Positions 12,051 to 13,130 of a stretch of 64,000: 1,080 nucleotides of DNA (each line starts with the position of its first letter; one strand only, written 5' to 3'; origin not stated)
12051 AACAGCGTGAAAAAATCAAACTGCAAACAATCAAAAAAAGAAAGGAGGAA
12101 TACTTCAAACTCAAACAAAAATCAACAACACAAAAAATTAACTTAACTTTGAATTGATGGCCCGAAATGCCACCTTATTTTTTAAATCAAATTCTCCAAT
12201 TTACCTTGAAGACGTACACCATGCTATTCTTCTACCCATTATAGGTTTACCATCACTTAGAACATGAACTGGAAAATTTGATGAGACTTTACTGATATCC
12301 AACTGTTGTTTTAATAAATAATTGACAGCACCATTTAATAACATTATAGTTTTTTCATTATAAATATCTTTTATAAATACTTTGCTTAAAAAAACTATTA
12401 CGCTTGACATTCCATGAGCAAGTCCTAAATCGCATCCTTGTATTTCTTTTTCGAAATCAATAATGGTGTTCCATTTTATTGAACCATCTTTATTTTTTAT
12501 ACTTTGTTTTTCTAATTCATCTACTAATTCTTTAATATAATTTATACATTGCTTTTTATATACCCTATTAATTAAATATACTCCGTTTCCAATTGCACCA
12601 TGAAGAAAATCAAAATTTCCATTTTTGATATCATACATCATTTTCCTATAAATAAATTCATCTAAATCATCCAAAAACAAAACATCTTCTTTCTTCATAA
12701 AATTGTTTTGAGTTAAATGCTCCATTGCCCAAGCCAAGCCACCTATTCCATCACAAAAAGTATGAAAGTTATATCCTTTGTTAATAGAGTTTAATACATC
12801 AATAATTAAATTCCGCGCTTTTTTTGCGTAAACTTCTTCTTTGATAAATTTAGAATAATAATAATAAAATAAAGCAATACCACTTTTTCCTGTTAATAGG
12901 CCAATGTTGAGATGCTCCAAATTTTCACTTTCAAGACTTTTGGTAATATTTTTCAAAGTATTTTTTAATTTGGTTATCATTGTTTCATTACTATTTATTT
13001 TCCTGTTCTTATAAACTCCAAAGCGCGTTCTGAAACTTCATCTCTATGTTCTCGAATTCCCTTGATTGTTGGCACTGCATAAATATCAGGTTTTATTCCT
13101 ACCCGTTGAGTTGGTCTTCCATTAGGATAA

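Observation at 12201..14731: IS-bracketed, extremely A+T-rich LanC-like cyclase fragment plus S41 peptidase pair: possible relic of a RiPP-type modification system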

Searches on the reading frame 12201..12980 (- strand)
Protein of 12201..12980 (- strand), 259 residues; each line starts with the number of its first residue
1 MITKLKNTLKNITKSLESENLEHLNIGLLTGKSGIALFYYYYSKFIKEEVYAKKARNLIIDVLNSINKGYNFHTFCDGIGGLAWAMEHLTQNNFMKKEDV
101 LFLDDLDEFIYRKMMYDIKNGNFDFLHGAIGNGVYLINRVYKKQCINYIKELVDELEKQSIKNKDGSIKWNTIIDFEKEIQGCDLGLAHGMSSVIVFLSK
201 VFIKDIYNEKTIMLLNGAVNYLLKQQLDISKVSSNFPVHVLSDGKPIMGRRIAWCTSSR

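Call 7: search_protein_families(library=pfam, proteins=[window:12201-12980:-], max_evalue=0.01)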
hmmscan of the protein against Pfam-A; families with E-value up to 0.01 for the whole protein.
window:12201-12980:- (259 aa): 1 family
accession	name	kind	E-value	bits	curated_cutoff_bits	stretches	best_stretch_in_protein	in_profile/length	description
PF05147.19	LANC_like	-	8.9e-24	84.2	23.2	1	25-255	4-222/350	Lanthionine synthetase C-like protein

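Call 8: search_protein_families(library=ncbifam, proteins=[window:12201-12980:-], max_evalue=0.01)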
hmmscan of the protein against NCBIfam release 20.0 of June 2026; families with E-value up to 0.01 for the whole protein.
window:12201-12980:- (259 aa): 3 families
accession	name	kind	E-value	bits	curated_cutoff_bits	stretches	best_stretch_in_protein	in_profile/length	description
TIGR03897.1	lanti_2_LanM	subfamily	3.6e-14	51.5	304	1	19-202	586-768/932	type 2 lanthipeptide synthetase LanM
NF038150.1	lanthi_synth_IV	equivalog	4.5e-08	31.9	650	1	11-202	542-680/851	class IV lanthionine synthetase LanL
NF038151.1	lanthi_synth_III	equivalog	8.5e-06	24.4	575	1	5-65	639-698/833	class III lanthionine synthetase LanKC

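Call 9: find_homologous_proteins(query=window:12219-12980:-, max_evalue=0.00001)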
Query window:12219-12980:- (254 aa): 44 proteins with E <= 0.00001 among 485 candidates.
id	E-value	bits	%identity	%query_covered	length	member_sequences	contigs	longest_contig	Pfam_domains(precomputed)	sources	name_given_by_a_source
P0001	2.9e-164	562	100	100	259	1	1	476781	PF05147.20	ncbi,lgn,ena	-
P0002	7.3e-89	315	54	100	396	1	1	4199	PF05147.20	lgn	-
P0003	1.7e-75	272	50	98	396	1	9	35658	PF05147.20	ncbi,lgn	-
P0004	3.0e-75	271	52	97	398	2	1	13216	PF05147.20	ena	-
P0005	1.2e-71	259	47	99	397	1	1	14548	PF05147.20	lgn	-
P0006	2.3e-68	248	46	97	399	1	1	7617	PF05147.20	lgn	-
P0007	2.6e-66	242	44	99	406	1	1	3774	PF05147.20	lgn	-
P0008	2.1e-62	229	43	100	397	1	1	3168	PF05147.20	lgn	-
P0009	6.2e-62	227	44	100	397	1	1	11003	PF05147.20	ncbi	-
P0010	1.3e-61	226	47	100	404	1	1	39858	PF05147.20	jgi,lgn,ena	-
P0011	1.4e-61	226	44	94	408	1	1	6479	PF05147.20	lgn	-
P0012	1.8e-61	226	45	100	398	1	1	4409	PF05147.20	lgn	-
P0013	2.9e-58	215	46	89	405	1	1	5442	PF05147.20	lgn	-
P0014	7.0e-58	214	43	94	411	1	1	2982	PF05147.20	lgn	-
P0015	1.7e-57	213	42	100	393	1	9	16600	PF05147.20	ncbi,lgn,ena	-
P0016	1.2e-52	197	42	95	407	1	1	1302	PF05147.20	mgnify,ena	mgnify:CR=1 FL=1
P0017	2.0e-52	196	43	91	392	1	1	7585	PF05147.20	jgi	jgi:lantibiotic modifying enzyme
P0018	1.1e-51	194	40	99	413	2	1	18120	PF05147.20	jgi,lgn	-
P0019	4.3e-47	179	42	90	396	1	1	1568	PF05147.20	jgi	jgi:lantibiotic biosynthesis protein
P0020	4.0e-42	162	39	90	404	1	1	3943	PF05147.20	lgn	-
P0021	1.1e-40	158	39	98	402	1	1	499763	PF05147.20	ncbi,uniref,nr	ncbi:lanthionine synthetase C family protein [uncultured Tenacibaculum sp.]|uniref:lanthionine synth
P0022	1.3e-38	151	36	99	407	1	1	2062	PF05147.20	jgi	jgi:hypothetical protein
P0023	1.2e-36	144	37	97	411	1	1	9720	PF05147.20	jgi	-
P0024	1.1e-35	141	37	79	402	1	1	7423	PF05147.20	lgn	-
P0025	1.2e-33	135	35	90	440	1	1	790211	PF05147.20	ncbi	-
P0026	1.4e-33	134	43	71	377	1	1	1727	PF05147.20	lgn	-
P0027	6.1e-33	132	34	98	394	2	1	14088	PF05147.20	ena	-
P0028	6.4e-33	132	36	98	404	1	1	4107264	PF05147.20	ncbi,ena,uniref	ncbi:lanthionine synthetase C family protein [Tenacibaculum ovolyticum]|uniref:lanthionine synthetas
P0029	3.1e-32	130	31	100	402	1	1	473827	PF05147.20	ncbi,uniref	ncbi:lanthionine synthetase C family protein [Maribacter sp. 2307UL18-2]|uniref:lanthionine syntheta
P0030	9.0e-26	109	29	99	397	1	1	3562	PF05147.20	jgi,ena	-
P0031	8.0e-21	93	31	97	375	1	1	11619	PF05147.20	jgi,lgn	jgi:lantibiotic modifying enzyme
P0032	3.7e-20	90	32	91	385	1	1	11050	PF05147.20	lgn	-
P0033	1.0e-19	89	31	91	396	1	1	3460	PF05147.20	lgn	-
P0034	1.9e-18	85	28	100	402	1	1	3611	PF05147.20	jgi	-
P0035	1.1e-17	82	32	91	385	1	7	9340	PF05147.20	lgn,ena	-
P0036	1.5e-17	82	28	87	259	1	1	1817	PF05147.20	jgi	-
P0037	1.8e-16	78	30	97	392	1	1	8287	PF05147.20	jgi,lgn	-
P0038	7.4e-16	76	32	70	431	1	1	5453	PF05147.20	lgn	-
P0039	5.4e-14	70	30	90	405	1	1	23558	PF05147.20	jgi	jgi:hypothetical protein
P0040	8.7e-14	70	28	77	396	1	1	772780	PF05147.20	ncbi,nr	ncbi:MAG: hypothetical protein JEY96_08920 [Bacteroidales bacterium]|nr:hypothetical protein [Bacter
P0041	2.2e-12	65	24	89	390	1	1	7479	PF05147.20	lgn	-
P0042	7.1e-12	63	25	91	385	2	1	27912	PF05147.20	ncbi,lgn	-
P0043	2.1e-10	58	30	65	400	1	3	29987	PF05147.20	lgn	-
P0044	1.4e-9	56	24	98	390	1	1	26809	PF05147.20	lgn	-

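Call 10: find_encoding_contigs(protein=P0003, flank=10000, max_places=3)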
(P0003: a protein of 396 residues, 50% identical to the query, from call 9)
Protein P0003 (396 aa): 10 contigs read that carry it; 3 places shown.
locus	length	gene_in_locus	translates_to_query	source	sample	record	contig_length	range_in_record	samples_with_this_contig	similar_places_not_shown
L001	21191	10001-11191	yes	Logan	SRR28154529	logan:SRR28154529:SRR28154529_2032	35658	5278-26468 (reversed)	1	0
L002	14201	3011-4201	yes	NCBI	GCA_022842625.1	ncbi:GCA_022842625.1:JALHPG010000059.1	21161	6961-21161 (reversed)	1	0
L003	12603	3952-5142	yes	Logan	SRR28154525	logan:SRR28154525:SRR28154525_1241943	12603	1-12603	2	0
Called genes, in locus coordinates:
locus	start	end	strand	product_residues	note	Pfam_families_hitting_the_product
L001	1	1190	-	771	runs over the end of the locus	PF06739:SBBP (weak), PF19408:PKD_6, PF18962:Por_Secre_tail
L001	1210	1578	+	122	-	-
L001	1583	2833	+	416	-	-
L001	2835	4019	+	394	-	-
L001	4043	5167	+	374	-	-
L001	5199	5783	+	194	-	-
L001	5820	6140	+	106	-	PF01471:PG_binding_1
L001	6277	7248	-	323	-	-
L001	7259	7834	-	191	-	-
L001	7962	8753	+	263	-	-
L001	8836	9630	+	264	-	-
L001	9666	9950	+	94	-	-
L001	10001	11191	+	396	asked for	PF05147:LANC_like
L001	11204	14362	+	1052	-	PF04738:Lant_dehydr_N, PF14028:Lant_dehydr_C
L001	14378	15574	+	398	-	PF08007:JmjC_2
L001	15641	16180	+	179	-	PF07661:MORN_2 (faint)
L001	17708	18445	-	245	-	-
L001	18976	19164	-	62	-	-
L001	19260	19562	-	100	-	-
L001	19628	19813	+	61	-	-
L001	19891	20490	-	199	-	-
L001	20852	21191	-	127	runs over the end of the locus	PF01648:ACPS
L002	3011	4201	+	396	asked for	PF05147:LANC_like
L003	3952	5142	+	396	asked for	PF05147:LANC_like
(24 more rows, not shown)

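Call 11: find_encoding_contigs(protein=P0004, flank=10000, max_places=2)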
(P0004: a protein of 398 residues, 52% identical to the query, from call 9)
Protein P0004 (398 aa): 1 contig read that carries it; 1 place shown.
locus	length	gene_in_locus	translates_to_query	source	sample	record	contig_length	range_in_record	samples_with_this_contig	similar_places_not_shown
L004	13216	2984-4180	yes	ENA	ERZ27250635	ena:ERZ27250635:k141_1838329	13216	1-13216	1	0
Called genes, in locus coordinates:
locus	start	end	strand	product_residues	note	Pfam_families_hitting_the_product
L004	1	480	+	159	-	?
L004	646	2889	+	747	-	PF04389:Peptidase_M28, PF01546:Peptidase_M20 (weak), PF18962:Por_Secre_tail (weak)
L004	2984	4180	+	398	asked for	PF05147:LANC_like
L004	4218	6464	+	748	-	PF04738:Lant_dehydr_N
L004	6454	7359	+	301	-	PF14028:Lant_dehydr_C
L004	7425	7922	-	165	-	-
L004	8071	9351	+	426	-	PF00464:SHMT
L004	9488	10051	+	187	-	PF00551:Formyl_trans_N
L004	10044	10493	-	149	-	PF09424:YqeY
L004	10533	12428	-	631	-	PF18962:Por_Secre_tail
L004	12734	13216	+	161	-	?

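Call 12: find_encoding_contigs(protein=P0010, flank=10000, max_places=2)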
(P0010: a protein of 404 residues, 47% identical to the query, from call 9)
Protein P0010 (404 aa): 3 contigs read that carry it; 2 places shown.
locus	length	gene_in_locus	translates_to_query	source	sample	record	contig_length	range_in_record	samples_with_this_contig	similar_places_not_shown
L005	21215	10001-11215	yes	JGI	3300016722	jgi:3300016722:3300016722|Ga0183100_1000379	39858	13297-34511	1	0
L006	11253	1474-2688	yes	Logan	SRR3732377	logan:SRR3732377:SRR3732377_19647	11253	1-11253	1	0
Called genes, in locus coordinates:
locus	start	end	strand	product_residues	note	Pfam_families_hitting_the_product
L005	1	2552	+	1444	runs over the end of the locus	PF00873:ACR_tran, PF02321:OEP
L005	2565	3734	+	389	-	PF25919:BSH_CusB (faint), PF25917:BSH_RND (weak), PF25973:BSH_CzcB, PF25893:HH_CzcB (weak)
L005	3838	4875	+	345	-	PF04613:LpxD, PF21711:DCTN5 (faint), PF25084:LbH_EIF2B (weak), PF25087:GMPPB_C (weak), PF14602:Hexapep_2 (faint), PF00132:Hexapep, PF25084:LbH_EIF2B (weak), PF00132:Hexapep (weak)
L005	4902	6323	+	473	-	PF03331:LpxC, PF07977:FabA, PF22817:ApeP-like, PF22818:ApeI-like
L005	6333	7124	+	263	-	PF25084:LbH_EIF2B (faint), PF25087:GMPPB_C, PF00132:Hexapep, PF13720:Acetyltransf_11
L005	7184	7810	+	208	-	PF00005:ABC_tran, PF02463:SMC_N (faint), PF13476:AAA_23 (faint), PF13304:AAA_21 (faint)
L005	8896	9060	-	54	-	-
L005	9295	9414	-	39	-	-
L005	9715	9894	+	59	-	PF28317:Lant_leader_dom (weak)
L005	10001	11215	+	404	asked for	PF05147:LANC_like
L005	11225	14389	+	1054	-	PF04738:Lant_dehydr_N, PF14028:Lant_dehydr_C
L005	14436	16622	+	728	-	PF03412:Peptidase_C39, PF00664:ABC_membrane, PF00005:ABC_tran, PF02463:SMC_N (faint)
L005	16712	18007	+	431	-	PF25917:BSH_RND (faint), PF26002:Beta-barrel_AprE (weak)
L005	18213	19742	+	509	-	PF03572:Peptidase_S41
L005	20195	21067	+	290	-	PF13715:CarbopepD_reg_2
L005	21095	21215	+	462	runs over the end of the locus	PF03572:Peptidase_S41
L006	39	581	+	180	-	PF04397:LytTR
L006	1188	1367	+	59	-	PF28317:Lant_leader_dom (weak)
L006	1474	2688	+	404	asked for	PF05147:LANC_like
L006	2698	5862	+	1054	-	PF04738:Lant_dehydr_N, PF14028:Lant_dehydr_C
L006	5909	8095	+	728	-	PF03412:Peptidase_C39, PF00664:ABC_membrane, PF00005:ABC_tran, PF02463:SMC_N (faint)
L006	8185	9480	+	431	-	PF25917:BSH_RND (faint), PF26002:Beta-barrel_AprE (weak)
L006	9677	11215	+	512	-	PF03572:Peptidase_S41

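Call 18: find_encoding_contigs(protein=P0002, flank=10000, max_places=2)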
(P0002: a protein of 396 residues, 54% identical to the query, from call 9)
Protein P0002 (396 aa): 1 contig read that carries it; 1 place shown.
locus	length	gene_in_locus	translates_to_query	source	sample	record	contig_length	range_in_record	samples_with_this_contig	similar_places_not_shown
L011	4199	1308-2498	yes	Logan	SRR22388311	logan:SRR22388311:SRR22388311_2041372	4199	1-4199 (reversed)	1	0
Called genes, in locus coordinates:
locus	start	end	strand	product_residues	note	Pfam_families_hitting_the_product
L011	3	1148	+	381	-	?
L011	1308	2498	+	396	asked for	PF05147:LANC_like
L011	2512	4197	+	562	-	?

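Call 19: find_encoding_contigs(protein=P0005, flank=10000, max_places=2)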
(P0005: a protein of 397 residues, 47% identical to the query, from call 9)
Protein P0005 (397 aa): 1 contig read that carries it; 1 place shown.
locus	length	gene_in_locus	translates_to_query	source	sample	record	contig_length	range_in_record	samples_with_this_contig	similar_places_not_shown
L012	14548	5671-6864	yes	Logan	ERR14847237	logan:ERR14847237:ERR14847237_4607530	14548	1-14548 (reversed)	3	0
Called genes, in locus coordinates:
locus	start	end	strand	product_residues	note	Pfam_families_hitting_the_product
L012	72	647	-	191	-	-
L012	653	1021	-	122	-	-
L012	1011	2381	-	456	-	-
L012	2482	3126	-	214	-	PF00072:Response_reg, PF00196:GerE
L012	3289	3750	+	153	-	-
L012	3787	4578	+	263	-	-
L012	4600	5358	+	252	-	-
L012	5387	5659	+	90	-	-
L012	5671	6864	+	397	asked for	PF05147:LANC_like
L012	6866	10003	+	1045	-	PF04738:Lant_dehydr_N, PF14028:Lant_dehydr_C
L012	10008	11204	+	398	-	PF08007:JmjC_2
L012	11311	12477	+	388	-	PF00691:OmpA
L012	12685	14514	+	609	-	-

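Call 23: search_protein_families(library=pfam, proteins=[L011:3-1148:+, L011:2512-4197:+, L001:7962-8753:+, L001:8836-9630:+, L001:9666-9950:+, L012:5387-5659:+], max_evalue=0.01)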
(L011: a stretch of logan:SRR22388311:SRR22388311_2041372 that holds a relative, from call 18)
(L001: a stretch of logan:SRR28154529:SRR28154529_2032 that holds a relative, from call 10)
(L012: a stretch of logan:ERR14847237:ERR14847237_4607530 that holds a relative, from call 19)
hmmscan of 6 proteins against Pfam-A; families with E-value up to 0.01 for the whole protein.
L011:3-1148:+ (381 aa): 0 families

L011:2512-4197:+ (562 aa): 1 family
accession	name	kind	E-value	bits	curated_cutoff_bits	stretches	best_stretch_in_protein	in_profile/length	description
PF04738.18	Lant_dehydr_N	-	2.4e-94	317.2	28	1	45-561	3-520/649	Lantibiotic dehydratase, N terminus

L001:7962-8753:+ (263 aa): 0 families

L001:8836-9630:+ (264 aa): 0 families

L001:9666-9950:+ (94 aa): 0 families

L012:5387-5659:+ (90 aa): 0 families

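Call 24: search_solved_structures(query=P0002, max_evalue=0.001, show_alignments=2)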
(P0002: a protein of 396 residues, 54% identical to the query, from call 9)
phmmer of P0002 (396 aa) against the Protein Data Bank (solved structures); distinct sequences matched with E-value up to 0.001: 2.
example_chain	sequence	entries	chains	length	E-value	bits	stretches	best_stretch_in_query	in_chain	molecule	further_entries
8byk_A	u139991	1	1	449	2.1e-18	69.6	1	115-392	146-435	Lanthionine synthetase C-like protein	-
6wq1_A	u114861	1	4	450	9.9e-05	24.6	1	6-325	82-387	LanC-like protein 2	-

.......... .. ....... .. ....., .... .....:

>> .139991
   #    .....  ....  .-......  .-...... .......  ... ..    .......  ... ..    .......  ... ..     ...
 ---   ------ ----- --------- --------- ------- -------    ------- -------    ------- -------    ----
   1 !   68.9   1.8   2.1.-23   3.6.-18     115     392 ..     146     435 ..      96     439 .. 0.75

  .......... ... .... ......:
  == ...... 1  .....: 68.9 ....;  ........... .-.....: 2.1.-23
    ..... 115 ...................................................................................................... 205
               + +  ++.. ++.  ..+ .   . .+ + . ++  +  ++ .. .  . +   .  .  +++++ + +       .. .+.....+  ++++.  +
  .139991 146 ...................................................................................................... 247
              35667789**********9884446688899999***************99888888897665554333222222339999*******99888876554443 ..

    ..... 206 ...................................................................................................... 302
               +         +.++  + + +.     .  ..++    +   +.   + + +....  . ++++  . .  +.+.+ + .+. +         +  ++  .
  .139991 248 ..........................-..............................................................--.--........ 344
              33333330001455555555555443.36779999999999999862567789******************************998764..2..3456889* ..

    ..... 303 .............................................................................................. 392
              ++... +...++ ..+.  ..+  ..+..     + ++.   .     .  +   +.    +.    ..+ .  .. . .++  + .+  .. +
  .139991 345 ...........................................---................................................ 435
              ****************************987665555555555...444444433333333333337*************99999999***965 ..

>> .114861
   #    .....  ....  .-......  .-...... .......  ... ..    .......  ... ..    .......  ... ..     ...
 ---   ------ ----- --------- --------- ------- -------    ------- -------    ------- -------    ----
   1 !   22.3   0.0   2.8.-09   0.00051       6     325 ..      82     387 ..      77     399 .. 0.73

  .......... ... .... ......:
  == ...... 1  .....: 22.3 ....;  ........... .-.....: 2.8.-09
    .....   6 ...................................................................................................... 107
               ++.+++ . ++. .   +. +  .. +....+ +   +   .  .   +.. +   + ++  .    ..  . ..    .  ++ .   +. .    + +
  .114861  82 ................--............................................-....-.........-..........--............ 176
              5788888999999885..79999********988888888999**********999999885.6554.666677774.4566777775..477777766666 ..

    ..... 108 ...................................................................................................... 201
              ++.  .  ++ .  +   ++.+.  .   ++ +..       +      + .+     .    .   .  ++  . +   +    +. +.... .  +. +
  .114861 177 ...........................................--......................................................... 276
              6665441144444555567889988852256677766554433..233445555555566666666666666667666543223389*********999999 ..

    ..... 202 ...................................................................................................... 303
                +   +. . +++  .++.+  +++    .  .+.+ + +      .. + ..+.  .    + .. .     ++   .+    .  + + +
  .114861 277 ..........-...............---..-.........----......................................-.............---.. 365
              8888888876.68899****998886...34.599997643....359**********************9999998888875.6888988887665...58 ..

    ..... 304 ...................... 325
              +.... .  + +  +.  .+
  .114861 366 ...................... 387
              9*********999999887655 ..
